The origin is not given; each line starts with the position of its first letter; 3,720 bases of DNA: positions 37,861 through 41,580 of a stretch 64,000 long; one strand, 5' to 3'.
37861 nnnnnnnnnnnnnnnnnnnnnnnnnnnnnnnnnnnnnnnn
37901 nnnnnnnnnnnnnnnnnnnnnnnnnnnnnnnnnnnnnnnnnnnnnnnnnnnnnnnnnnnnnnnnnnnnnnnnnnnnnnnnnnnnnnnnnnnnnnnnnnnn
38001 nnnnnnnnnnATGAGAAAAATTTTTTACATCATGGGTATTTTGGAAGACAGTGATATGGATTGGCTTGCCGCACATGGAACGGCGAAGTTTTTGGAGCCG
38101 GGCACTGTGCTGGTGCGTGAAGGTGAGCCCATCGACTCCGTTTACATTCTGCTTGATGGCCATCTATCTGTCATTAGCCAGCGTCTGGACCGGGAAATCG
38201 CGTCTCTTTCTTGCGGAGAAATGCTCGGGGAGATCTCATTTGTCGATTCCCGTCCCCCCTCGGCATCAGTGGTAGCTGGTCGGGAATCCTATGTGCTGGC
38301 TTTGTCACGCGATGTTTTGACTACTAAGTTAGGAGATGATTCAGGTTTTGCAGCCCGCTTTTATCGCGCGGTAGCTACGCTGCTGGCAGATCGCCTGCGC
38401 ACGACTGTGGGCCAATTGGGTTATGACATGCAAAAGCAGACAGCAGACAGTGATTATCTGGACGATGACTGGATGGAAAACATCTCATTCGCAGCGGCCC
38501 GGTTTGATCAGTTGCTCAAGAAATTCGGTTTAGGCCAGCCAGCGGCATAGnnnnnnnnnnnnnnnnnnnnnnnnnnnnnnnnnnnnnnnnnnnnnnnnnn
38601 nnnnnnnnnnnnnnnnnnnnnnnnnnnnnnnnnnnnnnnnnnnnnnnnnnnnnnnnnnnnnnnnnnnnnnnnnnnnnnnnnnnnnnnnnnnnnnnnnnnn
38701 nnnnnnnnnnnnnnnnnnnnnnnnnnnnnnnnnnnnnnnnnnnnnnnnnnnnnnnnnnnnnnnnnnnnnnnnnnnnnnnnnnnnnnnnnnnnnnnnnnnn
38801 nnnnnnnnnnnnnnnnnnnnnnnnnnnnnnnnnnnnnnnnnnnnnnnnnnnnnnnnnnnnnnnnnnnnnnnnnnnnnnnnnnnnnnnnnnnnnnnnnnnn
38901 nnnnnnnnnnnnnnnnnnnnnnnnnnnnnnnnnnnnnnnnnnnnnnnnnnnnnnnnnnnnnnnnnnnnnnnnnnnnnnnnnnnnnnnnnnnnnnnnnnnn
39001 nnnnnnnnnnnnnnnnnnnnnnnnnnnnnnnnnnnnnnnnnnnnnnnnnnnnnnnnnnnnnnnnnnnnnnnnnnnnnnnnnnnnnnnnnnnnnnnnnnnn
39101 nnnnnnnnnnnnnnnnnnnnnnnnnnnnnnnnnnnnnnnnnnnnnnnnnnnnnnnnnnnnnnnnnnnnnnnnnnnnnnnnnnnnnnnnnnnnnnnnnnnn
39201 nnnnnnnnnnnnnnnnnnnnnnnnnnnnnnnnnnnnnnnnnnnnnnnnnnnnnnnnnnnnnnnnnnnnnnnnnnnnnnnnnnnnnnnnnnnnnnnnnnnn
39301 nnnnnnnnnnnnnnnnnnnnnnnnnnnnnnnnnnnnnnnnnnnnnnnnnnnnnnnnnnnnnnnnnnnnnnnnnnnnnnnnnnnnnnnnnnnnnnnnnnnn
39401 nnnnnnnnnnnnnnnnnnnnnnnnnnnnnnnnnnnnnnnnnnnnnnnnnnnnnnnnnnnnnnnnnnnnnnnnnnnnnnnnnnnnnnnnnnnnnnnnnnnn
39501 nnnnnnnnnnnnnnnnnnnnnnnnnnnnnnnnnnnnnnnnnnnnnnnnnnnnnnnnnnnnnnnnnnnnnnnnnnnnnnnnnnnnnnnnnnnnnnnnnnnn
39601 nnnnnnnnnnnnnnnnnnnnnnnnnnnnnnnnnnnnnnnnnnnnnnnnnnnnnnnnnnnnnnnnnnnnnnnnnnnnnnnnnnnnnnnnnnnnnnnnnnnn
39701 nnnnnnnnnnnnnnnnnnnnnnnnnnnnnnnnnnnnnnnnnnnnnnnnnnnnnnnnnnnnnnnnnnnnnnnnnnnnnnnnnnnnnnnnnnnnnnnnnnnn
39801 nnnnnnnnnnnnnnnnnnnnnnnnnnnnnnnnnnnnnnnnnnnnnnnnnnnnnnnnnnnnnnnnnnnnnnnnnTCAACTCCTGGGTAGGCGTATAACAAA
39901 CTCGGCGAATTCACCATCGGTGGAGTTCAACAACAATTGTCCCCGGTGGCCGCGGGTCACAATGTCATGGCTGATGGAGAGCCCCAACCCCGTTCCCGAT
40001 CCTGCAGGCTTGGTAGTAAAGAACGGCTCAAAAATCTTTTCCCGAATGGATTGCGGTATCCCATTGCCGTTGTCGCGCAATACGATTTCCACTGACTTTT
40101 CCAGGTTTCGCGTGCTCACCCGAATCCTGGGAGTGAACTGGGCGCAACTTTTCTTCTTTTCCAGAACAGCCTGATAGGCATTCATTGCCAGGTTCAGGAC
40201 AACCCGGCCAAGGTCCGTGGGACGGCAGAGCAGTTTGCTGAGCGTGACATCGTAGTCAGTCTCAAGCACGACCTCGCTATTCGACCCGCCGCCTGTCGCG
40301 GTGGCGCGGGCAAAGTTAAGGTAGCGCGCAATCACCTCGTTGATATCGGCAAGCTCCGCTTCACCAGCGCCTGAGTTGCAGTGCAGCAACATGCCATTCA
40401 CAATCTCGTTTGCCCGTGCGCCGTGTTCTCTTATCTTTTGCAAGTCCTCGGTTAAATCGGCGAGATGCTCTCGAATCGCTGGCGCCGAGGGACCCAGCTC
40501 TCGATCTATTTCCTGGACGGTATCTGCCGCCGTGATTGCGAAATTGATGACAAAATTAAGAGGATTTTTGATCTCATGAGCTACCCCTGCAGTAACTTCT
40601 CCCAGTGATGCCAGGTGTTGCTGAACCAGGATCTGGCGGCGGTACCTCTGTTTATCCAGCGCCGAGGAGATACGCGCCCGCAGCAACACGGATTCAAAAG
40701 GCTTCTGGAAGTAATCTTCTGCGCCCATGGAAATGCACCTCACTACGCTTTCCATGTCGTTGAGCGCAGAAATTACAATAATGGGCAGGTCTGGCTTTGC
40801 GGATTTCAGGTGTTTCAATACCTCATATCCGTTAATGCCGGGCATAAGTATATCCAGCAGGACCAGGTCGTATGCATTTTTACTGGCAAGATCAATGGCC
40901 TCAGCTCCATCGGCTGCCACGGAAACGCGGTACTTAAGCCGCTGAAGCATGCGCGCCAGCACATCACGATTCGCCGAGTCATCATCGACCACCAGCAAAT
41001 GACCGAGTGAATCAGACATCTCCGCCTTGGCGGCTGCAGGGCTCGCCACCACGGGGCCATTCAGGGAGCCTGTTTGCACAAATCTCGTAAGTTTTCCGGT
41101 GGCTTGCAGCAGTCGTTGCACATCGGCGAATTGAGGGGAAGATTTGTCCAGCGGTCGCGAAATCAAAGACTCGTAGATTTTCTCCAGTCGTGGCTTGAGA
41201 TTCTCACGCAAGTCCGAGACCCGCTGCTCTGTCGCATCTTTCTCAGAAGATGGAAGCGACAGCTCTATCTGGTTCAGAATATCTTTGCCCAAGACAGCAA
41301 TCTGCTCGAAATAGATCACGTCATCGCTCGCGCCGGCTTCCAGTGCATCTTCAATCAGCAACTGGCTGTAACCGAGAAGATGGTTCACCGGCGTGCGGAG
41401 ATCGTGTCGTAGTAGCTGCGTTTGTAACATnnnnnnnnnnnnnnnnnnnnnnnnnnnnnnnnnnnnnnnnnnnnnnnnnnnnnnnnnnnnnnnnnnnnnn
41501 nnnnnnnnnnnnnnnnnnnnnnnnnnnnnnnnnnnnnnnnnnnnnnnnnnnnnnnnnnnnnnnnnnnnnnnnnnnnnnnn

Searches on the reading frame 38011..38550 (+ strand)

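Call 69: search_protein_families(library=pfam, proteins=[window:38011-38550:+], max_evalue=0.0001)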
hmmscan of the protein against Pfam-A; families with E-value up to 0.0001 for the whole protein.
window:38011-38550:+ (179 aa): 1 family
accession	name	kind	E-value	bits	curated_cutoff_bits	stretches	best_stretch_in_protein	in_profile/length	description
PF00027.35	cNMP_binding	-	3.4e-16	59.4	27.5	1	26-105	2-84/89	Cyclic nucleotide-binding domain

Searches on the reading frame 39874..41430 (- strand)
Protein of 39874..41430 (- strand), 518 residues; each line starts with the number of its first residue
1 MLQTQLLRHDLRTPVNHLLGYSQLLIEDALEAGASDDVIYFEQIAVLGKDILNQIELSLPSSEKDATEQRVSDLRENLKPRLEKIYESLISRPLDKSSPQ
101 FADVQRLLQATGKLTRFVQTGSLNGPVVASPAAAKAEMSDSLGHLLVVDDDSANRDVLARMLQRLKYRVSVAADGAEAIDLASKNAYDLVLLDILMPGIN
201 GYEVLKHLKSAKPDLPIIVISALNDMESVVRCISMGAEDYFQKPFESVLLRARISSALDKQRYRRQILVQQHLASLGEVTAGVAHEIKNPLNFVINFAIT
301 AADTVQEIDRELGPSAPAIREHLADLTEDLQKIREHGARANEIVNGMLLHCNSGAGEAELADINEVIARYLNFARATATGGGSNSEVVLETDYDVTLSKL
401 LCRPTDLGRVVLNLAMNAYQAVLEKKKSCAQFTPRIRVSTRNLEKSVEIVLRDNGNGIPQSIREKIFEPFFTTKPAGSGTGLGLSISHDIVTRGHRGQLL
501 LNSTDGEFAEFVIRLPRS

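Call 8: search_protein_families(library=pfam, proteins=[window:39874-41430:-], max_evalue=0.001)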
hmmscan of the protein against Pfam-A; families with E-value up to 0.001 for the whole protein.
window:39874-41430:- (518 aa): 3 families
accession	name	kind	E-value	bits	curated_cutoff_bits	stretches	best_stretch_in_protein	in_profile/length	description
PF00072.30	Response_reg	-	5.6e-31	107.4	30.2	1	146-254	2-110/111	Response regulator receiver domain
PF02518.31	HATPase_c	-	5.9e-19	69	26.4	1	404-517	3-109/111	Histidine kinase-, DNA gyrase B-, and HSP90-like ATPase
PF00512.31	HisKA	-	5.1e-14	52.5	26.9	2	276-348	2-58/66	His Kinase A (phospho-acceptor) domain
